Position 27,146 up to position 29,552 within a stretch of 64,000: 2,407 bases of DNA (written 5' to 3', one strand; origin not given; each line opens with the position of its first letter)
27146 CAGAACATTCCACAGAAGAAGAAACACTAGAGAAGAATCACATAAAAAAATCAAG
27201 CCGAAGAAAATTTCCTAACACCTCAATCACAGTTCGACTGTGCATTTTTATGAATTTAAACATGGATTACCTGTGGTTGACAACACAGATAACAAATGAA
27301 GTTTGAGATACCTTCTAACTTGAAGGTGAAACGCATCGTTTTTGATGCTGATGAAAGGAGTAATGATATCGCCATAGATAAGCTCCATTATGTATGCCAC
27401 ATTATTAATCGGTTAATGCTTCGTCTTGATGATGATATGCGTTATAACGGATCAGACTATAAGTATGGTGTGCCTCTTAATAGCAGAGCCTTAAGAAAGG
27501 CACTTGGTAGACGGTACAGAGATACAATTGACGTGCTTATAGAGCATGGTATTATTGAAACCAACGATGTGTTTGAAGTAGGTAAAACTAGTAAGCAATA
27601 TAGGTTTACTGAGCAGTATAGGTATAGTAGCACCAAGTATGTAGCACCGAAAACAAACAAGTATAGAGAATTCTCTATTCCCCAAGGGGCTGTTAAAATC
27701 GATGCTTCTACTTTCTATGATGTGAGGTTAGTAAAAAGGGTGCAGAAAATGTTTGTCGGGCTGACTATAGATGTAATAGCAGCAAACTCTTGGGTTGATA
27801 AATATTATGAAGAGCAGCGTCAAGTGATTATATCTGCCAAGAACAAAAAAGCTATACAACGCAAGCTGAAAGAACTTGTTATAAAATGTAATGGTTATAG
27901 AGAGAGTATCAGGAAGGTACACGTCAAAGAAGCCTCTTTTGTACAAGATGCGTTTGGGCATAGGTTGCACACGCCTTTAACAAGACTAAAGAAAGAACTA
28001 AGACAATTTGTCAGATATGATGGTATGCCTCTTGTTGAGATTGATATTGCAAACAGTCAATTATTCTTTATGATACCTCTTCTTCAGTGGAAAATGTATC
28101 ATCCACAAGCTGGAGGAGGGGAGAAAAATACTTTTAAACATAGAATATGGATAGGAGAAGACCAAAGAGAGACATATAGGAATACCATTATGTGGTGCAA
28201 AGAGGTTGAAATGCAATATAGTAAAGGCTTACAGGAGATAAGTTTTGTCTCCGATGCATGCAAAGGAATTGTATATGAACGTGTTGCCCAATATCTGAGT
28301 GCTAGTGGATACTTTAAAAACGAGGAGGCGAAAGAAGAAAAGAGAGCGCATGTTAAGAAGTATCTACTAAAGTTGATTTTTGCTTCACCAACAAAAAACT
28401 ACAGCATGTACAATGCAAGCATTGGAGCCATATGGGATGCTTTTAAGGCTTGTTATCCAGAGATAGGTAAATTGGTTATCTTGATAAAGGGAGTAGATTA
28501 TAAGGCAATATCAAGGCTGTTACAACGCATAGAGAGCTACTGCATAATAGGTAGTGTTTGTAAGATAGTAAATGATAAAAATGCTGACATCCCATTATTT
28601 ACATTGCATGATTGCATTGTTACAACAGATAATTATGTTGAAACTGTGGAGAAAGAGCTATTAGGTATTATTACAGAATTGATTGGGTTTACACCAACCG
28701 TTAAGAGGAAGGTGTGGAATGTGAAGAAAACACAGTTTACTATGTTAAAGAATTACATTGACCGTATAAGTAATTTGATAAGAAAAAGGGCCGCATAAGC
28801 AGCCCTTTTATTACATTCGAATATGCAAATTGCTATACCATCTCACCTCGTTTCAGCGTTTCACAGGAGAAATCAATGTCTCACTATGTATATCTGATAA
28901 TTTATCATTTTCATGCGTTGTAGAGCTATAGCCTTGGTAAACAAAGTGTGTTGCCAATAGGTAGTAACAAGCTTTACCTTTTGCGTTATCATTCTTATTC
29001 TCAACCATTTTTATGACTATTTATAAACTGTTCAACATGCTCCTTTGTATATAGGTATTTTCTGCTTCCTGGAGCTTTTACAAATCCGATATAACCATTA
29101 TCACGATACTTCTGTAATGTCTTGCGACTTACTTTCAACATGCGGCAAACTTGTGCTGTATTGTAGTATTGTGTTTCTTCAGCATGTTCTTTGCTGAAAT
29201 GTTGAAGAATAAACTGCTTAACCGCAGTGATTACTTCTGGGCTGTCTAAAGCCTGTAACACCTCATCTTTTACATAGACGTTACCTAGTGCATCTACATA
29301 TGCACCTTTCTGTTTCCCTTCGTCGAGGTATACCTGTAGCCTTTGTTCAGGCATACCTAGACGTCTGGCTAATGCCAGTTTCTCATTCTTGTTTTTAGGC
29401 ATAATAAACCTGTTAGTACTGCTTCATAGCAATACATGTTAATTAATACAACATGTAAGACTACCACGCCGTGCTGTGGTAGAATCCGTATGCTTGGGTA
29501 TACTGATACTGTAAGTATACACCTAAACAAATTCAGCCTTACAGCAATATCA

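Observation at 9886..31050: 21.1-kb integrative element inserted into the 3' end of tRNA-Arg(ACG), with clean att junctions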

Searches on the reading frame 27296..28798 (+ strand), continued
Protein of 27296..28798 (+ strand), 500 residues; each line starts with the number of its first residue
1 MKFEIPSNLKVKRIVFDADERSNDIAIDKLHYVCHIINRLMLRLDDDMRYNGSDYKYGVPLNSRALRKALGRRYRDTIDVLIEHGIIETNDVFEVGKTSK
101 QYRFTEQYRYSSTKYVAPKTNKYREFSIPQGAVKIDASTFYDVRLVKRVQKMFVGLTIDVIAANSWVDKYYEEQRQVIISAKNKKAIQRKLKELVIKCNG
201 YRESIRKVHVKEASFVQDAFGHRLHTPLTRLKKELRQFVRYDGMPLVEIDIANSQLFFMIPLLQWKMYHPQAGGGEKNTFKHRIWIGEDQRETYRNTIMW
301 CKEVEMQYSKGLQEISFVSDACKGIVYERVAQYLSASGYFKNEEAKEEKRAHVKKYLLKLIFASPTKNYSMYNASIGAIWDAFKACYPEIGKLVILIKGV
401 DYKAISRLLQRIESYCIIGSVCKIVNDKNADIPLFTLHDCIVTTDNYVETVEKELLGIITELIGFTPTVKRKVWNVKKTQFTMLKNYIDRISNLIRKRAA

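Call 84: search_protein_families(library=pfam, proteins=[L101:1545-2663:-, L101:2921-3340:-, L101:3585-4244:-, L101:4241-4564:-, L101:4501-4803:+, L101:5116-5466:-, L101:5759-6139:+, L101:6129-7454:+, L101:7489-7845:-, L101:7846-8709:-], max_evalue=0.01)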
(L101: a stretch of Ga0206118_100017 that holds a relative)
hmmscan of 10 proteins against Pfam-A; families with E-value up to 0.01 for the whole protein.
L101:1545-2663:- (372 aa): 2 families
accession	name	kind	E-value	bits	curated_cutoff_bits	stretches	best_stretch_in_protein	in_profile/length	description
PF13784.11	Fic_N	-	4.4e-20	71.9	26.7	1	28-111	2-80/82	Fic/DOC family N-terminal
PF02661.23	Fic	-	8.7e-19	68.6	24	1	122-223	3-93/93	Fic/DOC family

L101:2921-3340:- (139 aa): 0 families

L101:3585-4244:- (219 aa): 0 families

L101:4241-4564:- (107 aa): 0 families

L101:4501-4803:+ (100 aa): 4 families
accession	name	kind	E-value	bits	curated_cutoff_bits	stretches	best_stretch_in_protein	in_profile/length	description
PF01381.28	HTH_3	-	1.5e-11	44.6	23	1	36-92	1-55/55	Helix-turn-helix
PF12844.13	HTH_19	-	3.8e-10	40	30.2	1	33-94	1-60/64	Helix-turn-helix domain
PF13560.12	HTH_31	-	1.5e-06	28.9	27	1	33-90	3-59/64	Helix-turn-helix domain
PF13443.12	HTH_26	-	0.0002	22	22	1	35-94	1-59/63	Cro/C1-type HTH DNA-binding domain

L101:5116-5466:- (116 aa): 0 families

L101:5759-6139:+ (126 aa): 0 families

L101:6129-7454:+ (441 aa): 0 families

L101:7489-7845:- (118 aa): 1 family
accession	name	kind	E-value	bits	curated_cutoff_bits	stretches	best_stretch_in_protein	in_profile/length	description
PF12987.12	DUF3871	-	1.5e-51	175.6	27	1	2-117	204-318/318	Domain of unknown function, B. Theta Gene description (DUF3871)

L101:7846-8709:- (287 aa): 1 family
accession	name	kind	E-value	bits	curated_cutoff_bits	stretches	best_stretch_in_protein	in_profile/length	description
PF12987.12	DUF3871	-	1.9e-88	296.8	27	1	104-286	18-200/318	Domain of unknown function, B. Theta Gene description (DUF3871)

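Call 90: search_solved_structures(query=A1, max_evalue=10, show_alignments=3)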
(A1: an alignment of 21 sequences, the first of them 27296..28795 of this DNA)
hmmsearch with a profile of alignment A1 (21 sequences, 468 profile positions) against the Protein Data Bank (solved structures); distinct sequences matched with E-value up to 10: 0.

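Call 92: search_protein_families(library=pfam, proteins=[L097:3428-3856:+, L082:2079-2519:-, L097:5053-5298:+, L120:116-2212:+, L124:3461-6589:-, L089:14825-15265:-, L114:10891-11142:-, L101:6129-7454:+, L101:3585-4244:-], max_evalue=0.01)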
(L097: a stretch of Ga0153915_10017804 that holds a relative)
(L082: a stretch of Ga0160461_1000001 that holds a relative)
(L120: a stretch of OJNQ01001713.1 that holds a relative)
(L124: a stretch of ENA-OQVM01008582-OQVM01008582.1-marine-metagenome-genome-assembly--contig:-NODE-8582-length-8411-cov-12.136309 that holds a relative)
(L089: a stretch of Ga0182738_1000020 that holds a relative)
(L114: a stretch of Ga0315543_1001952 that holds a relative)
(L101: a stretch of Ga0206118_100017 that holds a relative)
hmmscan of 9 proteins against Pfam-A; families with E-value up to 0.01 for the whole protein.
L097:3428-3856:+ (142 aa): 0 families

L082:2079-2519:- (146 aa): 1 family
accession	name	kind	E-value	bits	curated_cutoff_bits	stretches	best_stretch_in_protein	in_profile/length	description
PF04002.20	RadC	-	7.5e-35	119.9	22.1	1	42-144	20-120/121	RadC-like JAB domain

L097:5053-5298:+ (81 aa): 0 families

L120:116-2212:+ (698 aa): 1 family
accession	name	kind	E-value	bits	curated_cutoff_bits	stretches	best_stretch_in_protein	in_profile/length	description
PF00270.35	DEAD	-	0.002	18.3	26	0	162-203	121-161/167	DEAD/DEAH box helicase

L124:3461-6589:- (1042 aa): 5 families
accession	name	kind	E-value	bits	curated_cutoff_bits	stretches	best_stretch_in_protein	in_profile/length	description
PF18135.7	Type_ISP_C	-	7.5e-74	249.3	25.9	1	738-1035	65-342/342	Type ISP C-terminal specificity domain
PF02384.22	N6_Mtase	-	5.5e-11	42.8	20.4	2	385-582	44-188/311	N-6 DNA Methylase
PF07669.17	Eco57I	-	8e-08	33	25.3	1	444-606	13-165/171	Eco57I restriction-modification methylase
PF20473.4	MmeI_Mtase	-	2.5e-06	27.3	27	1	379-534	11-165/259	MmeI, DNA-methyltransferase domain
PF01170.24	UPF0020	-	0.0073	16.5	22.3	0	390-528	31-144/197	RMKL-like, methyltransferase domain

L089:14825-15265:- (146 aa): 3 families
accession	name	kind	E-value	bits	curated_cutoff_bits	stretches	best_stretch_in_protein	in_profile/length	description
PF00436.31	SSB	-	5.4e-34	116.8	26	1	5-109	1-104/104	Single-strand binding protein family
PF01336.31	tRNA_anti-codon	-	0.0012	19.2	27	1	56-106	30-72/75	OB-fold nucleic acid binding domain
PF01172.24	SBDS_N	-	0.0055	17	24.6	0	35-75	39-79/88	Shwachman-Bodian-Diamond syndrome (SBDS) N-terminal domain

L114:10891-11142:- (83 aa): 0 families

L101:6129-7454:+ (441 aa): 0 families

L101:3585-4244:- (219 aa): 0 families

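Call 94: find_encoding_contigs(protein=P0001, flank=10000, max_places=4)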
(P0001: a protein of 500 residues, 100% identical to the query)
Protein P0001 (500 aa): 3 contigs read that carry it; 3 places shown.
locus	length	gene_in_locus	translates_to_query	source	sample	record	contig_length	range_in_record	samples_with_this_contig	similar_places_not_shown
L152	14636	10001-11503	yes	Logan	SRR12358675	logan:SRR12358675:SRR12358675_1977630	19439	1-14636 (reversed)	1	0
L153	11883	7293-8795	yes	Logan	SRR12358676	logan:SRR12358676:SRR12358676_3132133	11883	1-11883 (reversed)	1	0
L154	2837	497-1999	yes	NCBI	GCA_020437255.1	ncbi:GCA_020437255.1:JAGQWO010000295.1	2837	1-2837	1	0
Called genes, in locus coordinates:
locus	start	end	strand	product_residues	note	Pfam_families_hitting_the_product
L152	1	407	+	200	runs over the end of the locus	PF11827:DUF3347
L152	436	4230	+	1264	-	PF00873:ACR_tran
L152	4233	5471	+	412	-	PF02321:OEP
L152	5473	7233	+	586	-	PF19335:HMBD, PF25919:BSH_CusB, PF25973:BSH_CzcB (weak), PF25869:3HB_CusB, PF25954:Beta-barrel_RND_2, PF25975:CzcB_C (weak), PF11827:DUF3347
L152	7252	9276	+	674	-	PF00122:E1-E2_ATPase, PF00702:Hydrolase, PF08282:Hydrolase_3 (faint)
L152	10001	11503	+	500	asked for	-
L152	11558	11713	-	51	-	-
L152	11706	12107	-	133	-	PF13411:MerR_1 (faint), PF12728:HTH_17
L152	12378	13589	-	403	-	PF17293:Arm-DNA-bind_5, PF13102:Phage_int_SAM_5, PF00589:Phage_integrase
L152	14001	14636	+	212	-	?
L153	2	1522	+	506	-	?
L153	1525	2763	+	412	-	PF02321:OEP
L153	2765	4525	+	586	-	PF19335:HMBD, PF25919:BSH_CusB, PF25973:BSH_CzcB (weak), PF25869:3HB_CusB, PF25954:Beta-barrel_RND_2, PF25975:CzcB_C (weak), PF11827:DUF3347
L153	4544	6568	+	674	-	PF00122:E1-E2_ATPase, PF00702:Hydrolase, PF08282:Hydrolase_3 (faint)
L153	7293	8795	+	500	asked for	-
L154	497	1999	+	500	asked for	-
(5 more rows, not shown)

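Call 118: search_protein_representatives(alignment_id=A1)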
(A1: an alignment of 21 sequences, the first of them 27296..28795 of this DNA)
Query: 21 sequences, 468 profile positions. Proteins with E-value up to 0.001 (for the whole library): 9848; up to 1e-10: 7567; up to 1e-30: 3696. The best 150 are listed.
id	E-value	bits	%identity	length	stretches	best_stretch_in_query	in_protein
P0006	1.1e-182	624.7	-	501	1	3-465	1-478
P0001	6.3e-173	592.5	-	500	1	3-466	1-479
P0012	3.8e-144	497.6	-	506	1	1-460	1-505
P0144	1.2e-129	449.7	-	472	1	6-462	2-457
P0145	2.1e-129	448.9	-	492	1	4-462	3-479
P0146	2.8e-127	441.9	-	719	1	4-464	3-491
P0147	9.4e-126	436.9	-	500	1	5-463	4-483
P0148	8.5e-125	433.8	-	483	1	5-465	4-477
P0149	1.0e-124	433.5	-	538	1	4-462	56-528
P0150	5.3e-124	431.1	-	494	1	5-464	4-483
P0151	4.8e-122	424.7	-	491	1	4-464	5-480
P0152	1.2e-121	423.4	-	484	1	4-464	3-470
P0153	2.3e-121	422.5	-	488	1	4-463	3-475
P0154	3.1e-121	422.0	-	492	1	3-465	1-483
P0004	3.6e-120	418.5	-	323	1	179-464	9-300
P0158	5.9e-119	414.5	-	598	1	4-461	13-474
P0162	1.9e-115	402.9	-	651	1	3-458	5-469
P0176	2.3e-105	369.7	-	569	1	1-464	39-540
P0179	2.2e-104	366.4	-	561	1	2-466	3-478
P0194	9.4e-101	354.5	-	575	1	2-461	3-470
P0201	8.6e-100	351.3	-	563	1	1-459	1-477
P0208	1.7e-98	347.1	-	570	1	8-461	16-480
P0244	2.5e-95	336.6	-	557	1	4-465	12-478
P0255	6.6e-95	335.2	-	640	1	4-461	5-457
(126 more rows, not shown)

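Call 119: search_protein_families(library=pfam, proteins=[P0146, P0158, P0162, P0255, P0194, P0208, P0176, P0201, P0179, P0244], max_evalue=0.01)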
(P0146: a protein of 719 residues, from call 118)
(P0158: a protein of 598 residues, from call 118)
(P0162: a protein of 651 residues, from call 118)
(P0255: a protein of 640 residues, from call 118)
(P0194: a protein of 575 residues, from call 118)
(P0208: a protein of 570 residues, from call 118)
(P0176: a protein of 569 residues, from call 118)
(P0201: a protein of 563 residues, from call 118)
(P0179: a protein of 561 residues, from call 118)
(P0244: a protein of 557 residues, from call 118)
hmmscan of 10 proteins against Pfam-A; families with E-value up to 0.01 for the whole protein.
P0146 (719 aa): 2 families
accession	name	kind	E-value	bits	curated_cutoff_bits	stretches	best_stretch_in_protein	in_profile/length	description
PF07463.16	NUMOD4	-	7.8e-12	45.7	23.4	1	515-567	3-47/49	NUMOD4 motif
PF13392.12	HNH_3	-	2.9e-11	43.2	24.8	1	578-622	2-46/46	HNH endonuclease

P0158 (598 aa): 2 families
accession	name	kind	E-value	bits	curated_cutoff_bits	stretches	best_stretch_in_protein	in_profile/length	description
PF07463.16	NUMOD4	-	2.6e-11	44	23.4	1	478-533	2-49/49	NUMOD4 motif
PF13392.12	HNH_3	-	7.6e-10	38.7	24.8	1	543-585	3-45/46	HNH endonuclease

P0162 (651 aa): 3 families
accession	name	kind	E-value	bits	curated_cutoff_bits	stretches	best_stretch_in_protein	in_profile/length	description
PF07463.16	NUMOD4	-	4e-09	37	23.4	1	482-537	1-49/49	NUMOD4 motif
PF13392.12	HNH_3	-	3.7e-08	33.3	24.8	1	545-588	1-44/46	HNH endonuclease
PF07453.19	NUMOD1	-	0.0016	19.1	22.8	1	615-636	16-37/37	NUMOD1 domain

P0255 (640 aa): 3 families
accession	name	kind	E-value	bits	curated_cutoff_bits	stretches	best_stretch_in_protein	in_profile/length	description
PF05225.22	HTH_psq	-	2.2e-05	24.5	20.4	1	607-629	18-40/45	helix-turn-helix, Psq domain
PF07463.16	NUMOD4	-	2.3e-05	25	23.4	1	481-527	2-49/49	NUMOD4 motif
PF13392.12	HNH_3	-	2.8e-05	24.1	24.8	1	536-579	2-45/46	HNH endonuclease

P0194 (575 aa): 0 families

P0208 (570 aa): 0 families

P0176 (569 aa): 0 families

P0201 (563 aa): 0 families

P0179 (561 aa): 0 families

P0244 (557 aa): 0 families

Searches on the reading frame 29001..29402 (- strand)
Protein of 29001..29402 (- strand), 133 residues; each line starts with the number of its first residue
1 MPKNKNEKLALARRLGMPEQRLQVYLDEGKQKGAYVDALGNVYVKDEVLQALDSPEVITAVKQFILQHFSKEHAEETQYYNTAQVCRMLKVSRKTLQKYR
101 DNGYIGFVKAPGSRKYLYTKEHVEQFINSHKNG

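Call 8: search_protein_families(library=pfam, proteins=[window:29001-29402:-], max_evalue=0.01)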
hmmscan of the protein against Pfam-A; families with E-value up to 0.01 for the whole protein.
window:29001-29402:- (133 aa): 5 families
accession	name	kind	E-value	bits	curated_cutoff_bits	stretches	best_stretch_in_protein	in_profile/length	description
PF12728.13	HTH_17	-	2.7e-13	50.4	27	1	79-130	1-50/51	Helix-turn-helix domain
PF13411.12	MerR_1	-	1.5e-08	35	21.6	1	80-125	1-45/69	MerR HTH family regulatory protein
PF00376.29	MerR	-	0.00054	20.2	28.2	0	82-107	2-27/38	MerR family regulatory protein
PF16576.10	HlyD_D23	-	0.0026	17.5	30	1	34-103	33-103/214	Barrel-sandwich domain of CusB or HlyD membrane-fusion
PF13384.12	HTH_23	-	0.0074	16.5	24.6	0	79-101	17-39/50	Homeodomain-like domain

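Call 27: search_protein_families(library=phrogs, proteins=[window:29001-29402:-], max_evalue=0.01)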
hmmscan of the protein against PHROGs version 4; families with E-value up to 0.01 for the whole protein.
window:29001-29402:- (133 aa): 13 families
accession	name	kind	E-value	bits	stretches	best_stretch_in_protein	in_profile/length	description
phrog_66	-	integration and excision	9.9e-08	33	1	69-131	83-144/412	excisionase and transcriptional regulator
phrog_4745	-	DNA, RNA and nucleotide metabolism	2.2e-05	25.2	1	68-132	20-89/107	DNA binding protein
phrog_668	-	DNA, RNA and nucleotide metabolism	2.9e-05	24.8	1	46-132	24-115/181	HTH DNA binding protein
phrog_268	-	unknown function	3.4e-05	24.6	1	77-102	54-79/119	-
phrog_10458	-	unknown function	4.1e-05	24.7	1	56-129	15-89/91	-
phrog_6401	-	DNA, RNA and nucleotide metabolism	5.9e-05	23.9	1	74-131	4-60/64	DNA binding protein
phrog_6620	-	integration and excision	0.00012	22.7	1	80-130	2-52/201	transposase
phrog_1729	-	unknown function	0.00013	23.1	1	75-120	90-133/142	-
phrog_7735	-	integration and excision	0.00022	22.6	1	80-130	6-53/99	excisionase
phrog_2528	-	unknown function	0.00032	21.7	1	66-131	17-80/90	-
phrog_4691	-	integration and excision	0.00053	21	0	81-125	20-63/78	excisionase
phrog_57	-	head and packaging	0.0034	18.3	0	75-127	8-59/199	terminase small subunit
phrog_5866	-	unknown function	0.008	17.4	0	76-130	36-90/98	-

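Call 28: search_protein_families(library=ncbifam, proteins=[window:29001-29402:-], max_evalue=0.01)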
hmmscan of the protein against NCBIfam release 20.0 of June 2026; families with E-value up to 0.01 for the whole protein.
window:29001-29402:- (133 aa): 2 families
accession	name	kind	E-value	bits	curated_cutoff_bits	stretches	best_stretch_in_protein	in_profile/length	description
TIGR01764.1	excise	domain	4.9e-06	26.8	28.8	1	79-127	1-47/49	excisionase family DNA-binding protein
NF033499.1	Xis_Gifsy_1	exception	0.0093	16.1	60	0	77-101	6-30/92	excisionase Xis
